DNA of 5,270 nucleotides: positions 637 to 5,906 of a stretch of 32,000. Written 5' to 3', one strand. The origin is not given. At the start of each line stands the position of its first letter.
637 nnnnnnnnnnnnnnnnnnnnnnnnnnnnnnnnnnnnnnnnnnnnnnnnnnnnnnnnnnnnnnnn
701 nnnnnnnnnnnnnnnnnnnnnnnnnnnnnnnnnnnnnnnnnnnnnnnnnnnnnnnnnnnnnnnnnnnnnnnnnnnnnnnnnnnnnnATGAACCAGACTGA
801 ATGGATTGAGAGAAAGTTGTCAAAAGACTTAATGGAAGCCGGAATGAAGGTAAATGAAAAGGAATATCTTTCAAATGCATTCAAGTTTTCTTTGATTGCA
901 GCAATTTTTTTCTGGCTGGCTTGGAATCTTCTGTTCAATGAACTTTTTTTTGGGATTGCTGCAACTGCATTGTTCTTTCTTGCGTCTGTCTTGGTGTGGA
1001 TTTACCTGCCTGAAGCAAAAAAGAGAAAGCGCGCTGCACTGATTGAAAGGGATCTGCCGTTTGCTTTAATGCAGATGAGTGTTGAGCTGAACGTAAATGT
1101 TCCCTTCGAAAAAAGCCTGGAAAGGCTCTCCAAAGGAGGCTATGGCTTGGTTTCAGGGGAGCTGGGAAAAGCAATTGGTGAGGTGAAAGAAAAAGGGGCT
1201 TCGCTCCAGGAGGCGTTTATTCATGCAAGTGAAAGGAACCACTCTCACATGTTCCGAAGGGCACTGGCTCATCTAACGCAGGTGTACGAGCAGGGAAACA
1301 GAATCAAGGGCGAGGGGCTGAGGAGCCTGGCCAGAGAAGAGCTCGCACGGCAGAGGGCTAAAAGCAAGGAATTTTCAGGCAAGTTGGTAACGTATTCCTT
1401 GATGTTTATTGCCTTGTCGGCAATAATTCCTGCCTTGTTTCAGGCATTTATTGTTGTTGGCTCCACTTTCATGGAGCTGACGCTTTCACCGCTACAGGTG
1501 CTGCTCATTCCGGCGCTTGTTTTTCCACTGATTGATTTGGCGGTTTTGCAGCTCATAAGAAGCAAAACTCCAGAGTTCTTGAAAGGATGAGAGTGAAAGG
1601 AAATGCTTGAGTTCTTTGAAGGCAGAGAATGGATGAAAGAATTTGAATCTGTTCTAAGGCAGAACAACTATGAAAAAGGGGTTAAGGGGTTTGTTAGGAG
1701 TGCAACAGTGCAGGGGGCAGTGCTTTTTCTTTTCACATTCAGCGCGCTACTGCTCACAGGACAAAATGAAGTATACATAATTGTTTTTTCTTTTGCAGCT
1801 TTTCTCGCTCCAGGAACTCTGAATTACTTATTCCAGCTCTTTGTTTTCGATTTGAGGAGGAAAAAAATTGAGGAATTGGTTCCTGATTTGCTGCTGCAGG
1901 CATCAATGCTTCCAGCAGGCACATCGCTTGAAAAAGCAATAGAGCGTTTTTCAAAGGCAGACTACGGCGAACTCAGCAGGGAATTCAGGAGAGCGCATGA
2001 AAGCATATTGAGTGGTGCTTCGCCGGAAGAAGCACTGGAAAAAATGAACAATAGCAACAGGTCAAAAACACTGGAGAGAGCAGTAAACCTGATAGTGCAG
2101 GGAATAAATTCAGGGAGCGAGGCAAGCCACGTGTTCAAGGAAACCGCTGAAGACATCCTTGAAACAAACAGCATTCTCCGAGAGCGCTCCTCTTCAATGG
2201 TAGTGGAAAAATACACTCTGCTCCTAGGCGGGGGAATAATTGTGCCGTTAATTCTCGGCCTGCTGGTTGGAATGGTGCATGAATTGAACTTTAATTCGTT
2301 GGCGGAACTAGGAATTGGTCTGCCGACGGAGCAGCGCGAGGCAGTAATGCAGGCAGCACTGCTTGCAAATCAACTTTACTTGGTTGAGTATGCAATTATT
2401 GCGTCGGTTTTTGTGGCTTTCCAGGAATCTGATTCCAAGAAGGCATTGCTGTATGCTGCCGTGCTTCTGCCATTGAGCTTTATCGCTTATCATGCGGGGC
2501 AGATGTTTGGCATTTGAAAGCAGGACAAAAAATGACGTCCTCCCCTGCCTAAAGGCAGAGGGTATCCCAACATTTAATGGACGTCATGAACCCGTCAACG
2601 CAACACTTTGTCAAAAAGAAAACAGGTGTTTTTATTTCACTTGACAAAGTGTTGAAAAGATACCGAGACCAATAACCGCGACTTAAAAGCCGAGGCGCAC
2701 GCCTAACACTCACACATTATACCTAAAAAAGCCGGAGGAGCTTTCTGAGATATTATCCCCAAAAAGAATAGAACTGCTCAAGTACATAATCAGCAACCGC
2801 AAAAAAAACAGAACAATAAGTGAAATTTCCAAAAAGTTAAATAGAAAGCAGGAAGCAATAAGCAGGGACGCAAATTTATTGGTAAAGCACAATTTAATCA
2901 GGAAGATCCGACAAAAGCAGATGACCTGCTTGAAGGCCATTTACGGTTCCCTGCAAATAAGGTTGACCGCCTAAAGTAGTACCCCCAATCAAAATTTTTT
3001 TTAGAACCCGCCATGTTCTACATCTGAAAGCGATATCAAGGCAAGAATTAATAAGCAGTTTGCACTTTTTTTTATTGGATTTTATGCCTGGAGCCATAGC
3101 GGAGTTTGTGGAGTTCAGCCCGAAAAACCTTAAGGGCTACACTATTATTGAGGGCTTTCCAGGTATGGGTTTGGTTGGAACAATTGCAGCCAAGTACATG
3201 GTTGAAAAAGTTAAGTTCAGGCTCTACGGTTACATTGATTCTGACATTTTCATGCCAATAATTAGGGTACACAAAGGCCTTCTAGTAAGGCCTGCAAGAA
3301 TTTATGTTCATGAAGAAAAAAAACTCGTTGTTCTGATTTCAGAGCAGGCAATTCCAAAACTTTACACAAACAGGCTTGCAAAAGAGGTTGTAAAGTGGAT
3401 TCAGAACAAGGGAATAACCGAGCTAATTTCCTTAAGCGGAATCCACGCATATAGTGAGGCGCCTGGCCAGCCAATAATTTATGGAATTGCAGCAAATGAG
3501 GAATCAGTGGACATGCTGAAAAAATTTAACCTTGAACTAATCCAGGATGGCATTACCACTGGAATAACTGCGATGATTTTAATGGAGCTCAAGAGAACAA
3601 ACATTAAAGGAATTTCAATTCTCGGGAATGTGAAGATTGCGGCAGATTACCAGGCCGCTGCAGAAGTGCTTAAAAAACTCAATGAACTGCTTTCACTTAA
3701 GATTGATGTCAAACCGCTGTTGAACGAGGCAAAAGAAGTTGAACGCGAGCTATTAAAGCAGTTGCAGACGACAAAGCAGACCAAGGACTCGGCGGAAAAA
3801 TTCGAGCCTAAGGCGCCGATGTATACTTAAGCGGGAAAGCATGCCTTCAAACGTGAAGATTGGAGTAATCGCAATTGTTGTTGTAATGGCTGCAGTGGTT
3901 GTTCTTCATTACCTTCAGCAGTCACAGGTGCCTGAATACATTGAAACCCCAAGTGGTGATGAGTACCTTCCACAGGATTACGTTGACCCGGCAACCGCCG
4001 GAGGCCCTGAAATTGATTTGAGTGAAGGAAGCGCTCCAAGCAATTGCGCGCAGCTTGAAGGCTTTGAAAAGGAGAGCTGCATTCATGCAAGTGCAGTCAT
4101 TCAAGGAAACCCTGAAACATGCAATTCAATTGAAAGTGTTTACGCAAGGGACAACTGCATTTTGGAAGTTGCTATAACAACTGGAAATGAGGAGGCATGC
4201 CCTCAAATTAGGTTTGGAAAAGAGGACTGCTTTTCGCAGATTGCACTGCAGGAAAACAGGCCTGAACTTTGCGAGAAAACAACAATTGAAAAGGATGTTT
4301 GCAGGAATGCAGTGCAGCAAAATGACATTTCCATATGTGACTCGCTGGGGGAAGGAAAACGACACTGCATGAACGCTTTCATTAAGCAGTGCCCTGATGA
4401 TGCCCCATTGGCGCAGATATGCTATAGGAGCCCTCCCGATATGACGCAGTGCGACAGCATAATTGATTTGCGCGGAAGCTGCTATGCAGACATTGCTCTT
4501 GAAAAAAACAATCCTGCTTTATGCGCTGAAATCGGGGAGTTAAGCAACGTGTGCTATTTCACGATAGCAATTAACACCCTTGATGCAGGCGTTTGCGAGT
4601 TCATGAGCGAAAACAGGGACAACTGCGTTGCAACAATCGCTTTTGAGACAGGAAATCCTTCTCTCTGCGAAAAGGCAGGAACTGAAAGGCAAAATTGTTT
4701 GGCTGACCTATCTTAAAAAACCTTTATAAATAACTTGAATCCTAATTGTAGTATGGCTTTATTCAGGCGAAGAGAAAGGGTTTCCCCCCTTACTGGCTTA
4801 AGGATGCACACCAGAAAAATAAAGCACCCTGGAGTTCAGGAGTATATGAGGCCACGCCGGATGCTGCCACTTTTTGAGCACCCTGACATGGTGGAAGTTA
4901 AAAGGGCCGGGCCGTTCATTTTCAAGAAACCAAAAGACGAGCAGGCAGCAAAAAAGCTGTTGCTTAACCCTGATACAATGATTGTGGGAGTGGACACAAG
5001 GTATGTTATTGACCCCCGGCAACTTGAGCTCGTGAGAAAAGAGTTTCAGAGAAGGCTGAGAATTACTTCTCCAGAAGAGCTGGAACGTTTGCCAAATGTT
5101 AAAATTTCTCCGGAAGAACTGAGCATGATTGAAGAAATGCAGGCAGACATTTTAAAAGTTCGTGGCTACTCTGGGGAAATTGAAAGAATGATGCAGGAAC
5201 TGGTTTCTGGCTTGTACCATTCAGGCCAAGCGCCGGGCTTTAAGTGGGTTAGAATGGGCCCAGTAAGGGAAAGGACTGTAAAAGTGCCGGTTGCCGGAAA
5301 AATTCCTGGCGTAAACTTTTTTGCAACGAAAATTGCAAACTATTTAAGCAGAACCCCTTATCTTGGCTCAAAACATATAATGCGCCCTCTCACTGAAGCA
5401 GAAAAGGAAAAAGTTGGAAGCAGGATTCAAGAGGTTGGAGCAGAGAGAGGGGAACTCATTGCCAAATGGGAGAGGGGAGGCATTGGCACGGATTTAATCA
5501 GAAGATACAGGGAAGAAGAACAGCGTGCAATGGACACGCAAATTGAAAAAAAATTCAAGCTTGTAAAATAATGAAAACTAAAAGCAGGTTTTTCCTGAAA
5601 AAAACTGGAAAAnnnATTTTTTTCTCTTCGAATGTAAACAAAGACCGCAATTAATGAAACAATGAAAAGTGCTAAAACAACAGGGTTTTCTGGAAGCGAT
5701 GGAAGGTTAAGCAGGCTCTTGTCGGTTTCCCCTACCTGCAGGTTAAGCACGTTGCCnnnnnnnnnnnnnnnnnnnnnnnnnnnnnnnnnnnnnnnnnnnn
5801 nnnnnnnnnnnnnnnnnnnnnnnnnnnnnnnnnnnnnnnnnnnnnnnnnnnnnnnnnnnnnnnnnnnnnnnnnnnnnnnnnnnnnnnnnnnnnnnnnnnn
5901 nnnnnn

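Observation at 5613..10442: Domain-less 1609-aa surface protein ending in a PEP-CTERM-like tripartite sorting signal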

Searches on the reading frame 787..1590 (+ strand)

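Call 74: search_protein_families(library=pfam, proteins=[window:787-1590:+], max_evalue=0.01)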
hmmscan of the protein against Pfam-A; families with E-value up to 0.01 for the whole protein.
window:787-1590:+ (267 aa): 2 families
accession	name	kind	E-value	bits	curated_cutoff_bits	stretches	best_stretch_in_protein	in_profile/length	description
PF00482.28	T2SSF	-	8.3e-10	39.1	25.2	1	94-221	2-122/125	Type II secretion system (T2SS), protein F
PF20990.2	DUF2207_C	-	0.0016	18.6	33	0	162-259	103-187/247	Predicted membrane protein (DUF2207) C-terminal domain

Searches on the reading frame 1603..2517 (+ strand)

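Call 74: search_protein_families(library=pfam, proteins=[window:1603-2517:+], max_evalue=0.01)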
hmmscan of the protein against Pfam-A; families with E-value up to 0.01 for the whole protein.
window:1603-2517:+ (304 aa): 1 family
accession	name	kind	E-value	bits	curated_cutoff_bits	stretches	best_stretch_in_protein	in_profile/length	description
PF00482.28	T2SSF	-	4.4e-15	56.2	25.2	1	100-221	6-124/125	Type II secretion system (T2SS), protein F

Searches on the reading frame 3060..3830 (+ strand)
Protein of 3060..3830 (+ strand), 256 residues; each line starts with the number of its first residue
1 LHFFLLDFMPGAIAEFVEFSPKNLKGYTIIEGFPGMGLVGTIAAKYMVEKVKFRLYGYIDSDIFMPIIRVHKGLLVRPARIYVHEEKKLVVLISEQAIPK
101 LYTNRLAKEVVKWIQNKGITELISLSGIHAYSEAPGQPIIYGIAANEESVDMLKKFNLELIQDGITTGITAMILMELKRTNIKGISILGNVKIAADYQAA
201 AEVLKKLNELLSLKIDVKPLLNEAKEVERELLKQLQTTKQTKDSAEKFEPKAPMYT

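Call 74: search_protein_families(library=pfam, proteins=[window:3060-3830:+], max_evalue=0.01)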
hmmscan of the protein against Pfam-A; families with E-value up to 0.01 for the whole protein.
window:3060-3830:+ (256 aa): 1 family
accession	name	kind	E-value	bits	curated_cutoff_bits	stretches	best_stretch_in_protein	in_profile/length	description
PF09754.15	PAC2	-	7.3e-44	150.6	25.8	1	30-234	2-214/215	PAC2 family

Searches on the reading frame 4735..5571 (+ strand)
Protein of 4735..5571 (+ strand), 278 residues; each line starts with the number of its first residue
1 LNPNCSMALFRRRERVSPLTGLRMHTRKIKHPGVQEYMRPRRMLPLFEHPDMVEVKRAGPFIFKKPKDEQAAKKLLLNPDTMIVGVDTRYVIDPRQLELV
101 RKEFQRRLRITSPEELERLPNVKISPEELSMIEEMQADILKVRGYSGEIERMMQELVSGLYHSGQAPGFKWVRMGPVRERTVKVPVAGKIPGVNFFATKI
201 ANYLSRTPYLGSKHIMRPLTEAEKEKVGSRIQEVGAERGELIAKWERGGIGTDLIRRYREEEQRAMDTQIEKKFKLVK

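Call 70: search_protein_families(library=pfam, proteins=[window:4735-5571:+], max_evalue=1)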
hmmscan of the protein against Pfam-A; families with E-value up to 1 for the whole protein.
window:4735-5571:+ (278 aa): 2 families
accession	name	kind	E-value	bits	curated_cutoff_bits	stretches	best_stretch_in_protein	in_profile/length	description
PF05410.19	Peptidase_C31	-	0.047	14.2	25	1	149-216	38-103/105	Porcine arterivirus-type cysteine proteinase alpha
PF17840.6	Tugs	-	0.26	11.9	27.7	1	97-119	21-43/47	Tethering Ubl4a to BAGS domain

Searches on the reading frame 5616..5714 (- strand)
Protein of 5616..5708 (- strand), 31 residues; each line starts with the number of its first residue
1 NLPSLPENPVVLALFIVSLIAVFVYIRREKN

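Call 8: search_protein_families(library=ncbifam, proteins=[window:5616-5708:-], max_evalue=10)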
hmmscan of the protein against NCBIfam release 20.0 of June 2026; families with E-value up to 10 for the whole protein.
seq(31 aa): 2 families
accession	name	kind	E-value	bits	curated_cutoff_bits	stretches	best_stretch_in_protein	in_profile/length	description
NF033507.3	Loki-CTERM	subfamily_domain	0.019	15.3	19.9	1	9-30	5-26/27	Loki-CTERM sorting domain-containing protein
NF007279.0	PRK09738.1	subfamily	0.042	13.7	73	1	5-29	3-28/52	type I toxin-antitoxin system Hok family toxin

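Call 37: search_protein_representatives(alignment_id=A4)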
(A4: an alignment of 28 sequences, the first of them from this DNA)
Query: 28 sequences, 35 profile positions. Proteins with E-value up to 0.001 (for the whole library): 29; up to 1e-10: 0; up to 1e-30: 0. The best 29 are listed.
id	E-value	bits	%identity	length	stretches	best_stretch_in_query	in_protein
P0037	3.0e-10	55.6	-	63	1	1-34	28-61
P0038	7.2e-10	54.4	-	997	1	1-33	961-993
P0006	9.2e-10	54.0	-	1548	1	1-35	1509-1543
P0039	8.8e-09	50.9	-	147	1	2-34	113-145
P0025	1.5e-08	50.2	-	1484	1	1-33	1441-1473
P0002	2.9e-08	49.2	-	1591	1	1-34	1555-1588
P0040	3.0e-08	49.2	-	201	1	1-35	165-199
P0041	1.0e-07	47.5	-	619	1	2-35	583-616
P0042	3.2e-07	45.9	-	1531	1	2-33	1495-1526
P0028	3.9e-07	45.6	-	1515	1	1-35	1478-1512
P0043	2.2e-06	43.2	-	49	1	2-34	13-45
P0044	2.7e-06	42.9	-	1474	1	3-33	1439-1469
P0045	4.1e-06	42.4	-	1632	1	2-34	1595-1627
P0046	4.3e-06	42.3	-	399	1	3-31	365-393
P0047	6.9e-06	41.6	-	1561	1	1-34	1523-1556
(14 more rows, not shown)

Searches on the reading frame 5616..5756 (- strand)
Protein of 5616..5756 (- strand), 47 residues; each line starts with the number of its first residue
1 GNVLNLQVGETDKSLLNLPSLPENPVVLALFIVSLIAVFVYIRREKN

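Call 8: search_protein_families(library=ncbifam, proteins=[window:5616-5756:-], max_evalue=10)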
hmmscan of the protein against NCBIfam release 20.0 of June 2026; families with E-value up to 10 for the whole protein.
seq(47 aa): 2 families
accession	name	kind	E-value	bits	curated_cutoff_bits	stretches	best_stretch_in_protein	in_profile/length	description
NF033507.3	Loki-CTERM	subfamily_domain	0.053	13.8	19.9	1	25-46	5-26/27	Loki-CTERM sorting domain-containing protein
NF007279.0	PRK09738.1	subfamily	0.11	12.3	73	1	21-45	3-28/52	type I toxin-antitoxin system Hok family toxin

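Call 26: find_homologous_proteins(query=A5, max_evalue=10)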
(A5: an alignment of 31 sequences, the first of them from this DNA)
Query A5 (31 sequences) (47 aa, profile of the alignment): 1 proteins with E <= 10 among 741 candidates.
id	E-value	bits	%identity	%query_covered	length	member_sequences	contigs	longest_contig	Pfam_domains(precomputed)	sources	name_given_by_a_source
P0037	9.8e-18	81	47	98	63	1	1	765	-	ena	-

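Call 66: search_protein_families(library=ncbifam, alignment_id=A5, max_evalue=1)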
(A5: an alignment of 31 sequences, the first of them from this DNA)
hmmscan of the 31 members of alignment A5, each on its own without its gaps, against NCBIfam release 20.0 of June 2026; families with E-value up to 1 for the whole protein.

A. member 1, seq(47 aa): 2 families
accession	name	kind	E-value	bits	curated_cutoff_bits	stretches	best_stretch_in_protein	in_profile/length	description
NF033507.3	Loki-CTERM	subfamily_domain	0.053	13.8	19.9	1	25-46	5-26/27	Loki-CTERM sorting domain-containing protein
NF007279.0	PRK09738.1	subfamily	0.11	12.3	73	1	21-45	3-28/52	type I toxin-antitoxin system Hok family toxin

B. families by the number of members that match (of 31 scanned): 10 families
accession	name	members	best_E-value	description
NF033507.3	Loki-CTERM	5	0.019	Loki-CTERM sorting domain-containing protein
NF045529.2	Heimdall-CTERM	4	0.11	Heimdall-CTERM domain-containing surface protein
NF033554.9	floc_PepA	1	0.0069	flocculation-associated PEP-CTERM protein PepA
TIGR01167.1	LPXTG_anchor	1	0.025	LPXTG cell wall anchor domain-containing protein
TIGR03053.1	PS_I_psaM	1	0.025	photosystem I reaction center subunit XII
NF038121.1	PEP_CTERM_LEVG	1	0.056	LEVG family PEP-CTERM protein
TIGR04173.1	PIP_CTERM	1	0.1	PIP-CTERM sorting domain-containing protein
NF007279.0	PRK09738.1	1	0.11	type I toxin-antitoxin system Hok family toxin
NF033191.4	JDVT-CTERM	1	0.14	JDVT-CTERM domain-containing protein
NF001907.1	PRK00665.1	1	0.16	cytochrome b6-f complex subunit V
